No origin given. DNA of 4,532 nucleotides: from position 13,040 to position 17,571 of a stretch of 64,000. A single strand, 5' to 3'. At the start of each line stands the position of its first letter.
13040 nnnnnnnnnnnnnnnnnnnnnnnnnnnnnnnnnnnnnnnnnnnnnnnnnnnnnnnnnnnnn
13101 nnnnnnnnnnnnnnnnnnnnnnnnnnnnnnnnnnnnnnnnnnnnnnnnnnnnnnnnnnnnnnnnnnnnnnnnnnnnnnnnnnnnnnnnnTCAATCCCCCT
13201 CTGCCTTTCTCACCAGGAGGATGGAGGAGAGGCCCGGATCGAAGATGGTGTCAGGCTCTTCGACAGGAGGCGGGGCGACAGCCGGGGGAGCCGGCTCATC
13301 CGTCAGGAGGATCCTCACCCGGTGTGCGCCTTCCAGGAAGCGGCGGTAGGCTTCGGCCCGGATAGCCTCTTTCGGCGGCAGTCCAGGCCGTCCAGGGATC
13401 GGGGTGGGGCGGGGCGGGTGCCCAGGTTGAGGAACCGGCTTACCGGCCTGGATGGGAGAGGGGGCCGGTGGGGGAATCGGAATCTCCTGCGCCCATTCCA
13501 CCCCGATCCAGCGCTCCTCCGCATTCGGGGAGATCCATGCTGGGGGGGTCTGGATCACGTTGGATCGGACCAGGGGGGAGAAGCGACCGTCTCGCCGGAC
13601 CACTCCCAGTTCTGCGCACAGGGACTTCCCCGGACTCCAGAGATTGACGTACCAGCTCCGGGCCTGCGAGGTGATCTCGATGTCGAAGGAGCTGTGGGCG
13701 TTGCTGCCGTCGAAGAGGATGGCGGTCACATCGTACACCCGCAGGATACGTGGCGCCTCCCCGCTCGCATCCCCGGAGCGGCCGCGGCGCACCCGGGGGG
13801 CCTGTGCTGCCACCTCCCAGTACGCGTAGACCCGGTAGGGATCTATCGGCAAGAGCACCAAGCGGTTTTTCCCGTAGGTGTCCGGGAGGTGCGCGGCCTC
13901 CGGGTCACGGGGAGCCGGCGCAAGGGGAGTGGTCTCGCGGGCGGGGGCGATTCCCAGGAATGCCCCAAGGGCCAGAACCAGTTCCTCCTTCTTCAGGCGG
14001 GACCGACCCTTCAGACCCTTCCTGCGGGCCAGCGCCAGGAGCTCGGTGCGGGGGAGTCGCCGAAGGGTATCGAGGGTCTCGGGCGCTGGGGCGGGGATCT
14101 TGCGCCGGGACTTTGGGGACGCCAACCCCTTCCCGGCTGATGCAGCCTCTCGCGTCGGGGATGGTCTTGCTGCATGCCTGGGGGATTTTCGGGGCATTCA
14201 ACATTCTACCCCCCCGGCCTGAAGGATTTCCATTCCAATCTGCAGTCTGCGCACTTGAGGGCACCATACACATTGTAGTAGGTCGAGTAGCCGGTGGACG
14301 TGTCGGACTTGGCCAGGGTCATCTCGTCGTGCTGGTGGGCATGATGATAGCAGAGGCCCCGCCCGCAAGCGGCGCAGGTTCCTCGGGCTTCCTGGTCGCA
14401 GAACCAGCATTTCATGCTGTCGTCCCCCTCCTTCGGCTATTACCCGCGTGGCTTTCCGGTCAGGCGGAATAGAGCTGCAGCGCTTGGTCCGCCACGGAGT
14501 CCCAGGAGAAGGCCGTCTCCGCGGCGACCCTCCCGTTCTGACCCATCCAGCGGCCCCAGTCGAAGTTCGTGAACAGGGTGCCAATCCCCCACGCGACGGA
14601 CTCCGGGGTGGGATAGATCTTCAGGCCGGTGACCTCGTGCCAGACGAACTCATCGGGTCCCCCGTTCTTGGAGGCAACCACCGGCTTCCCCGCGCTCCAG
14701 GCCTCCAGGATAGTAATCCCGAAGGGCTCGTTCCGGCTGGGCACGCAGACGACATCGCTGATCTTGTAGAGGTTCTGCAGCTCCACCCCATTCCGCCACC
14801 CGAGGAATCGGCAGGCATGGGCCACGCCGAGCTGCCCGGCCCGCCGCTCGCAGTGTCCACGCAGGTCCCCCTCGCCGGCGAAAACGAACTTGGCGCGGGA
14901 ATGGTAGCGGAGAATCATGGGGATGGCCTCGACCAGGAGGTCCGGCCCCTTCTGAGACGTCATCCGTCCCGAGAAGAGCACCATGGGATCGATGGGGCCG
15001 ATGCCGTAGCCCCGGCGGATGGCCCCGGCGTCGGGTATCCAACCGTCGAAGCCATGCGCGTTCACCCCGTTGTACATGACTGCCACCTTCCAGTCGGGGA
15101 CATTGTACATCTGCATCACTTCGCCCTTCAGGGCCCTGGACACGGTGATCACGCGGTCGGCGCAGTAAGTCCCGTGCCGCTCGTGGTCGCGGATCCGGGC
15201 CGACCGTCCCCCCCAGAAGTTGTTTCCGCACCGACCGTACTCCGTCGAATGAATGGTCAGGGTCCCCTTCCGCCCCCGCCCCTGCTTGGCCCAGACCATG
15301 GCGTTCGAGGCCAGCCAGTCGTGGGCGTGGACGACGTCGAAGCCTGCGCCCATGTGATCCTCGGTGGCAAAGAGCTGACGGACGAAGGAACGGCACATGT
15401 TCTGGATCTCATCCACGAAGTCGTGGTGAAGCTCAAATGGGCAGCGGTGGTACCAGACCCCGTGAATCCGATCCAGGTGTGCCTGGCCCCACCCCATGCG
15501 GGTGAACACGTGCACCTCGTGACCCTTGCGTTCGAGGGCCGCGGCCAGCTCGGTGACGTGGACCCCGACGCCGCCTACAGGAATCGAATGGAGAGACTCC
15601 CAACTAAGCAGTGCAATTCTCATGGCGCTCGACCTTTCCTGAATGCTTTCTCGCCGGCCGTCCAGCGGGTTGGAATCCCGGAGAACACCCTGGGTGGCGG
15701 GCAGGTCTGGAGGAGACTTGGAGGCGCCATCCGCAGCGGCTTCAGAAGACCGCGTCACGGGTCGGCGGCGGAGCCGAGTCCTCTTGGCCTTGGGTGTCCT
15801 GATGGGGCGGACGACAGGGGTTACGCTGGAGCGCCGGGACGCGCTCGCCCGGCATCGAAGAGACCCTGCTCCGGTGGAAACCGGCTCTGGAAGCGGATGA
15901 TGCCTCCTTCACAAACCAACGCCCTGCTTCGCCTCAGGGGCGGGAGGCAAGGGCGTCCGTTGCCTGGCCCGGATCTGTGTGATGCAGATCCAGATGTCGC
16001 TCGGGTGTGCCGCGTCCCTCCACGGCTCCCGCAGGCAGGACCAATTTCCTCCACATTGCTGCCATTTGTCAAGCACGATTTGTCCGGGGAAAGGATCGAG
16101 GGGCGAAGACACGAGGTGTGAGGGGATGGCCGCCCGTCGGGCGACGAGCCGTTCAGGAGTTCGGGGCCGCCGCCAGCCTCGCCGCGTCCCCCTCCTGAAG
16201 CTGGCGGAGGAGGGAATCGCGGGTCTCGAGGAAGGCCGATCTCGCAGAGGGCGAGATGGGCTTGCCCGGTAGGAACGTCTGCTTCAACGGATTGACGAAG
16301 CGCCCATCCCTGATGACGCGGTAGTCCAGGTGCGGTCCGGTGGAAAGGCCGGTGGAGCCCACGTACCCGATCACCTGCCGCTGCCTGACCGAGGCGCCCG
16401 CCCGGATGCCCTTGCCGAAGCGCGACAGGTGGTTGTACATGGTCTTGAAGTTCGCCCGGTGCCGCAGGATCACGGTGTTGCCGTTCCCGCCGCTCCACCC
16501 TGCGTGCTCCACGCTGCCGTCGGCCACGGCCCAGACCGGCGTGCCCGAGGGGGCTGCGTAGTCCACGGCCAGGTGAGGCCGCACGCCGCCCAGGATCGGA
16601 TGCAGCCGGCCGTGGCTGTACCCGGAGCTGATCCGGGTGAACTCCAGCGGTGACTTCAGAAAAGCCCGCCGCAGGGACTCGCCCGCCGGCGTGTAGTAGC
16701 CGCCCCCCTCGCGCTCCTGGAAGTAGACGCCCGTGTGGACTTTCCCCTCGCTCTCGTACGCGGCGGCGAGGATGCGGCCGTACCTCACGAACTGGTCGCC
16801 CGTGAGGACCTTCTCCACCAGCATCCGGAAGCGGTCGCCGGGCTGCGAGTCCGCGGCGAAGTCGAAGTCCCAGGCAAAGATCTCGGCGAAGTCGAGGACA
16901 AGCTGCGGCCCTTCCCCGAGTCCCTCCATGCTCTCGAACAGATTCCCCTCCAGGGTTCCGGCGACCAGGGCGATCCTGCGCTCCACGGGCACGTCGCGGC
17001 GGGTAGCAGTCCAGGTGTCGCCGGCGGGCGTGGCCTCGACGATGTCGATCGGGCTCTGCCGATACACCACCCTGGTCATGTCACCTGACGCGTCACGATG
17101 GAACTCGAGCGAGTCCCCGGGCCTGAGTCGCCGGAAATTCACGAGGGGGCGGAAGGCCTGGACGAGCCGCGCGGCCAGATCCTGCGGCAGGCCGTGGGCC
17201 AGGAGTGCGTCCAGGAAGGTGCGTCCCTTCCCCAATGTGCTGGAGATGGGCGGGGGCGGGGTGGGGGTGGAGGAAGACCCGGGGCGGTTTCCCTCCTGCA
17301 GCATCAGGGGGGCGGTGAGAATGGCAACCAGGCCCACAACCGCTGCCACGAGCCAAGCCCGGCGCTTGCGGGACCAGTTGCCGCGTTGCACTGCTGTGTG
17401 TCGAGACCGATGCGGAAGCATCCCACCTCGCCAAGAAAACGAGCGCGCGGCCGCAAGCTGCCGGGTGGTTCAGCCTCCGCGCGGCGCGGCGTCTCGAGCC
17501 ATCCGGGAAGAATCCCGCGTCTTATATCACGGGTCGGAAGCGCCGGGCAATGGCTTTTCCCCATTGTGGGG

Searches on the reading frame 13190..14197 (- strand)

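Call 61: search_protein_families(library=pfam, proteins=[window:13190-14197:-], max_evalue=0.00001)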
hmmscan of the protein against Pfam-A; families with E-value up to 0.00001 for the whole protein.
window:13190-14197:- (335 aa): 1 family
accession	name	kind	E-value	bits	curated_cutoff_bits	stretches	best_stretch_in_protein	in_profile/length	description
PF16258.11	DUF4912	-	1.7e-34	119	29.4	1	108-226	1-116/118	Domain of unknown function (DUF4912)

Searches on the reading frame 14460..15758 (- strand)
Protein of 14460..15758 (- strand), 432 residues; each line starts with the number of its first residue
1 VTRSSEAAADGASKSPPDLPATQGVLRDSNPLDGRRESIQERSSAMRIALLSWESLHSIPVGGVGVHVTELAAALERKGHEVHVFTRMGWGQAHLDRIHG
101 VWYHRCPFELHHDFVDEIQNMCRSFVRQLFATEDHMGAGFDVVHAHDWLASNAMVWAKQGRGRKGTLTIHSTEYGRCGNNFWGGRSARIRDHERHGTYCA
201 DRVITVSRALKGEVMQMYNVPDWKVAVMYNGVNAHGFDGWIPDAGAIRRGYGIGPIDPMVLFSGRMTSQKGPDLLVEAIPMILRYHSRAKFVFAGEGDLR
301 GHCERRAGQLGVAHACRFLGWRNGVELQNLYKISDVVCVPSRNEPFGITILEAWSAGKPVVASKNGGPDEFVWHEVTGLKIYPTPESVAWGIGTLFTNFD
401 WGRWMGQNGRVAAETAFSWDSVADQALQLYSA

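Call 61: search_protein_families(library=pfam, proteins=[window:14460-15758:-], max_evalue=0.00001)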
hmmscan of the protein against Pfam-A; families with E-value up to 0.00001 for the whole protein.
window:14460-15758:- (432 aa): 6 families
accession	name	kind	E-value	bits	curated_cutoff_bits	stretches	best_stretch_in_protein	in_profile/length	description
PF00534.26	Glycos_transf_1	-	2.3e-35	122.1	26.4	1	248-399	6-159/172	Glycosyl transferases group 1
PF13692.12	Glyco_trans_1_4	-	3.1e-30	105.7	27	1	258-398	2-142/142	Glycosyl transferases group 1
PF13439.12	Glyco_transf_4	-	3.4e-28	99.2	28.5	1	61-233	1-167/170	Glycosyltransferase Family 4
PF13579.12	Glyco_trans_4_4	-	1.6e-21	77.7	29.7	1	62-231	1-158/158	Glycosyl transferase 4-like domain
PF08323.17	Glyco_transf_5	-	1.9e-19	70.7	22.7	1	47-218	1-228/239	Starch synthase catalytic domain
PF20706.3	GT4-conflict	-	1.1e-09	38.3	26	1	197-377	144-325/385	Family 4 Glycosyltransferase in conflict systems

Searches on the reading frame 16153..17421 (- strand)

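Call 61: search_protein_families(library=pfam, proteins=[window:16153-17421:-], max_evalue=0.00001)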
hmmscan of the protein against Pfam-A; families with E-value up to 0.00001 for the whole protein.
window:16153-17421:- (422 aa): 2 families
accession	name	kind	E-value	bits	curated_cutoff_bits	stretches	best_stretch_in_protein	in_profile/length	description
PF01551.29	Peptidase_M23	-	1.4e-28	99.4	28.7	1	282-378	2-96/96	Peptidase family M23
PF19425.4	Csd3_N2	-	7.3e-07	29.6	27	0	152-268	8-120/122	Csd3 second domain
